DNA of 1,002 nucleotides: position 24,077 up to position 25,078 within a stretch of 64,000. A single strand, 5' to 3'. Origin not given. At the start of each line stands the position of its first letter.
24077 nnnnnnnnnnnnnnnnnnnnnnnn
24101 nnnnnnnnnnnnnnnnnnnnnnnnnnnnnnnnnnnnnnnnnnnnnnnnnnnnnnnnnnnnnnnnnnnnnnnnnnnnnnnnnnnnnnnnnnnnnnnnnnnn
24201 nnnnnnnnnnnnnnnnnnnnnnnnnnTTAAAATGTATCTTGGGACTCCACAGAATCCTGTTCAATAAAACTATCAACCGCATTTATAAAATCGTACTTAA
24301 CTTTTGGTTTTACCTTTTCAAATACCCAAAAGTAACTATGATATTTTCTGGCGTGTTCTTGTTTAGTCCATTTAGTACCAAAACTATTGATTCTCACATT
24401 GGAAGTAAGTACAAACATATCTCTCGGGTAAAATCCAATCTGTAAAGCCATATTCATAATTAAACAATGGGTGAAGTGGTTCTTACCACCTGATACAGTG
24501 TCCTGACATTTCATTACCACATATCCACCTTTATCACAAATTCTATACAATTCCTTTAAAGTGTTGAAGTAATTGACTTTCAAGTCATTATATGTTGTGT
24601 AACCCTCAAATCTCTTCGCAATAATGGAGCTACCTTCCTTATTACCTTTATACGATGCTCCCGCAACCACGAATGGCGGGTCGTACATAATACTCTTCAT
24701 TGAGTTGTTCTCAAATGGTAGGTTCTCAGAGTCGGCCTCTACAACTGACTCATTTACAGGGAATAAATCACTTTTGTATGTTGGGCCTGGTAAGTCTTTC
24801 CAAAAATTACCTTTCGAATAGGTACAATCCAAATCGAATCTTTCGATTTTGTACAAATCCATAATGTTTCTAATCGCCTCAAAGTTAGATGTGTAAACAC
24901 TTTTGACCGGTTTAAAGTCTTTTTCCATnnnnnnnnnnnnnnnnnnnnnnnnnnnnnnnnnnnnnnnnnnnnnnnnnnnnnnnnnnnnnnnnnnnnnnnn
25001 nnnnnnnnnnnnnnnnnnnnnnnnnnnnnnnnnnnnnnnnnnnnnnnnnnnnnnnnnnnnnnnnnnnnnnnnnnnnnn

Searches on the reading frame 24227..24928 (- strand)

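Call 34: search_protein_families(library=pfam, proteins=[window:24227-24928:-], max_evalue=0.01)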
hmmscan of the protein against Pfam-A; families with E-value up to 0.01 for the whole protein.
window:24227-24928:- (233 aa): 1 family
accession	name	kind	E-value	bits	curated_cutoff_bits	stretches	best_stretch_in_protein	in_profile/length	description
PF01555.25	N6_N4_Mtase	-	3.3e-05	24.4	26.7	1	80-213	4-114/221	DNA methylase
